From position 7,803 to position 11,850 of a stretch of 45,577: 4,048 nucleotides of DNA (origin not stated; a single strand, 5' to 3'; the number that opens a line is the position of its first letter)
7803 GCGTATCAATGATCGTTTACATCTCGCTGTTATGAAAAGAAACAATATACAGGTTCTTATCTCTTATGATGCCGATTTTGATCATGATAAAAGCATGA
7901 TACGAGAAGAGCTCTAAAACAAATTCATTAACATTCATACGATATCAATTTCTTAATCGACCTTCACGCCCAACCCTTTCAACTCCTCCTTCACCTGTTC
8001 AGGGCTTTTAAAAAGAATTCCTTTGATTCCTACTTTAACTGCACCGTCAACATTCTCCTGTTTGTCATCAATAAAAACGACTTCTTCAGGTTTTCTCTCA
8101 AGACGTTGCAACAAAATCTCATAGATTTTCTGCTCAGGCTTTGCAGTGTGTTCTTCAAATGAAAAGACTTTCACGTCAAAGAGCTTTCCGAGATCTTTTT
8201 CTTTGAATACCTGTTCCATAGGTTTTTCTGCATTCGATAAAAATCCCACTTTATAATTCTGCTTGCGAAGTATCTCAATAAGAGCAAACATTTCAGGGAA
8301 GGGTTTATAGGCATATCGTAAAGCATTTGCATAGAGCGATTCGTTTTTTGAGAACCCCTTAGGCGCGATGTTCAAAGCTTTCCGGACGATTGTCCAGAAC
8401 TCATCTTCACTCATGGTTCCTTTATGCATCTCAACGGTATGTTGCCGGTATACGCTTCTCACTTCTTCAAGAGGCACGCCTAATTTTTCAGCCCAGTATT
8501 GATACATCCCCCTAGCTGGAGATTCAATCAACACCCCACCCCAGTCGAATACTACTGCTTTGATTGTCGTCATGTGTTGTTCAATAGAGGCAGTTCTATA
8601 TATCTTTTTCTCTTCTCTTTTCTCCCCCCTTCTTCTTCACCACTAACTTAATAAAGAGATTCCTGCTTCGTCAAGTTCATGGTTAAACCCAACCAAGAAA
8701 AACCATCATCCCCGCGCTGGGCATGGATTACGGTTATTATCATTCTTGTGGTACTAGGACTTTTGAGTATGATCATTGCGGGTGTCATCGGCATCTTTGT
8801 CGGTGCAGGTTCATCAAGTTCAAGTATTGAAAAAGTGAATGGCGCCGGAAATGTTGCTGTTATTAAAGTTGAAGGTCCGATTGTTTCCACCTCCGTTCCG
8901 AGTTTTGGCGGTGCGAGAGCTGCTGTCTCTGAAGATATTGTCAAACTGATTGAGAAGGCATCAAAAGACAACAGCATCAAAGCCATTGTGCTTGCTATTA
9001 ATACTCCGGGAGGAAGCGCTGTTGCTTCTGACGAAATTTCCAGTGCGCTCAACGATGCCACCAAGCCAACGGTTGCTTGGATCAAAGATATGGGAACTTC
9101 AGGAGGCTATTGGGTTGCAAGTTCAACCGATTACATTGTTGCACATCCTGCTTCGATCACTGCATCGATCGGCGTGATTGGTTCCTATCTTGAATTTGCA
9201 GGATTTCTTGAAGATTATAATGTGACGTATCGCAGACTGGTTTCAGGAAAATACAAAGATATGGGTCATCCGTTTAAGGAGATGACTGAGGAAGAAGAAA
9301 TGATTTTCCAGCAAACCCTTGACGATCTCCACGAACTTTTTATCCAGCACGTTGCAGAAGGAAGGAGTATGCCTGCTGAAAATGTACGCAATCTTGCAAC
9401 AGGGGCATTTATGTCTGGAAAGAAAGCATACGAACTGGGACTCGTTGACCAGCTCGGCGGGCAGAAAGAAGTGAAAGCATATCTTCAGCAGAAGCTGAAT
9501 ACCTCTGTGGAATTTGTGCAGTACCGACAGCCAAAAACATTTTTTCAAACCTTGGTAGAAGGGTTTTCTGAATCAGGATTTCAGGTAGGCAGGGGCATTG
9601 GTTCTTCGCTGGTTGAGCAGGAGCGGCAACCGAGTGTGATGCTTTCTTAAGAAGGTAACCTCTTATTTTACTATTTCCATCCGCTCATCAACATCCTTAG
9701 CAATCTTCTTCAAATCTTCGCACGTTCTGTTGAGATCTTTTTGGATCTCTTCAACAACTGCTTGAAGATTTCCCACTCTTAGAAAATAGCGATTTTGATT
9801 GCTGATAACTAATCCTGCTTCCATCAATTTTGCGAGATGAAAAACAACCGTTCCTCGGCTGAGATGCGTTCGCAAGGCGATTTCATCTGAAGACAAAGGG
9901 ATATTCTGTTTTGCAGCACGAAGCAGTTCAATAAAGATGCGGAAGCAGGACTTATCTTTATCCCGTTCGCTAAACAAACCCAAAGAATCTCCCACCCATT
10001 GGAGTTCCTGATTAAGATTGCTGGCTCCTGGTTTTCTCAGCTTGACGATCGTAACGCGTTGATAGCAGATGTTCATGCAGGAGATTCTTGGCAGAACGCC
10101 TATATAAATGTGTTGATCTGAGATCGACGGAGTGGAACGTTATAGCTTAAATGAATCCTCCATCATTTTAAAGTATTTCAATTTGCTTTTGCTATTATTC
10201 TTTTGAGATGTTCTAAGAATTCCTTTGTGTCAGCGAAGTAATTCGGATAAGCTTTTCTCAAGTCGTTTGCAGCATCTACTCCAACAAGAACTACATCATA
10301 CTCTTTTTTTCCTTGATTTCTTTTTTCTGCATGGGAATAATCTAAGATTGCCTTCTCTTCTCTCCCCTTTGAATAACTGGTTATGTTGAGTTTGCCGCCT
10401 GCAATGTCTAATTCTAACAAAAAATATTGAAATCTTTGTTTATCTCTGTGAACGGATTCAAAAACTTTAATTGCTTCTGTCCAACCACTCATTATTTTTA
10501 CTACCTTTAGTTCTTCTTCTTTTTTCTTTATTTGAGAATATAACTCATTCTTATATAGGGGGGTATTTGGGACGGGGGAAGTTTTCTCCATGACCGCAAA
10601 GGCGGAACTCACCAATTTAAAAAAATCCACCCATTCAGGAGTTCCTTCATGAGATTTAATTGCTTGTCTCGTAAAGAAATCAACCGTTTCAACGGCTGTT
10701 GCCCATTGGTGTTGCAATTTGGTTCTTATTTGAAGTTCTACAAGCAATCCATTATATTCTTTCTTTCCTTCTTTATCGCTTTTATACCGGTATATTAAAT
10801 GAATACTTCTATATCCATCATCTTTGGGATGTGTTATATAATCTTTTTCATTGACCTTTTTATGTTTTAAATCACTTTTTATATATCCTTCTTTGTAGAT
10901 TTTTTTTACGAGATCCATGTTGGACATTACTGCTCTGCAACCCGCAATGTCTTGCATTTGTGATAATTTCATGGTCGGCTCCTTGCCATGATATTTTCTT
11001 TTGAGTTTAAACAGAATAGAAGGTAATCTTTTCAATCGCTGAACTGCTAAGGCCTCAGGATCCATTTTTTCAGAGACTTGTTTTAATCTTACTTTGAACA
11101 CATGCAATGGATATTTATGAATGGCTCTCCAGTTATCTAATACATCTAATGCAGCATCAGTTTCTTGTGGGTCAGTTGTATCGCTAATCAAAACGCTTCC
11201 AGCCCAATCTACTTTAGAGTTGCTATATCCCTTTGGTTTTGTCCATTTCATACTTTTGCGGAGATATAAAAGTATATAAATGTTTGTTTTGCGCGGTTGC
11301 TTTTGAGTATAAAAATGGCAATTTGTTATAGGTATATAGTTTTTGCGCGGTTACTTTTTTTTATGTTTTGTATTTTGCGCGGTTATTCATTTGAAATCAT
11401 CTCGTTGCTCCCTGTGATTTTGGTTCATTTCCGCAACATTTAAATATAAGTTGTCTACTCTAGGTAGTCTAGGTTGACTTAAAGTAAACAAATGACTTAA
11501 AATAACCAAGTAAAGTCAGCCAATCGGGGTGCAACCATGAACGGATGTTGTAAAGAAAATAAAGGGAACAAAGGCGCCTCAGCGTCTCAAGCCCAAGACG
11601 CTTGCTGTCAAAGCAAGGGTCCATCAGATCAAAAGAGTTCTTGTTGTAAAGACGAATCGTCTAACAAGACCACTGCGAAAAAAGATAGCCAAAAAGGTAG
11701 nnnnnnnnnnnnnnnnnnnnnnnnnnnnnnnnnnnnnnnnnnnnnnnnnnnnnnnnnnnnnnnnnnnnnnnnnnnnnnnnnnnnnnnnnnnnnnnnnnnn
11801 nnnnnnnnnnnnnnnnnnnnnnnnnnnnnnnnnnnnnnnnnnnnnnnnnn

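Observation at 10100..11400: Compositionally foreign stand-alone RelA/SpoT-domain gene with an unknown fused C-terminal domain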

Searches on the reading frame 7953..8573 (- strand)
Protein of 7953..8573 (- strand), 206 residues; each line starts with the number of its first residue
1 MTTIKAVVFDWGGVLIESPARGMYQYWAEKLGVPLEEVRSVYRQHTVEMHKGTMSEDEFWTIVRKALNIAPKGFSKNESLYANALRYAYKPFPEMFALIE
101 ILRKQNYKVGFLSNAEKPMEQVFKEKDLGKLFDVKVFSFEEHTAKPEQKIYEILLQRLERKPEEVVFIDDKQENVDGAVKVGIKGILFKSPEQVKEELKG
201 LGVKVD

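Call 3: search_protein_families(library=pfam, proteins=[window:7953-8573:-], max_evalue=0.01)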
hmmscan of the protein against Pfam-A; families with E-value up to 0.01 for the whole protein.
window:7953-8573:- (206 aa): 5 families
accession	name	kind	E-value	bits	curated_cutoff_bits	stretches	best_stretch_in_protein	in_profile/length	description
PF00702.32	Hydrolase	-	4.4e-21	76.6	26.4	1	4-182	1-191/191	haloacid dehalogenase-like hydrolase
PF13419.12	HAD_2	-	1.4e-14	55.1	23.8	1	25-186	21-176/178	Haloacid dehalogenase-like hydrolase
PF13242.12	Hydrolase_like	-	2e-07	31.3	22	1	144-198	3-58/75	HAD-hyrolase-like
PF11019.14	DUF2608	-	0.00035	20.6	22.6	1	154-176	170-192/244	Protein of unknown function (DUF2608)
PF13344.12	Hydrolase_6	-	0.0038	17.7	27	0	89-126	13-50/101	Haloacid dehalogenase-like hydrolase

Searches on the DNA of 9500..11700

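Call 71: search_rna_families(source=window, start=9500, end=11700, threshold=evalue, max_evalue=1)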
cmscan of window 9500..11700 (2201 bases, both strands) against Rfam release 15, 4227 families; matches with E-value up to 1: 2.
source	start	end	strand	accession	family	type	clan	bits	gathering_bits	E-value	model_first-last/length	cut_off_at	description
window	11484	11548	+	RF01520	CC0734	Gene; sRNA;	-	25.2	45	0.12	1-95/95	no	caulobacter sRNA CC0734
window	10147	10245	+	RF01430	snoR134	Gene; snRNA; snoRNA; HACA-box;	-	19.9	40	0.36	1-149/149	no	small nucleolar RNA snoR134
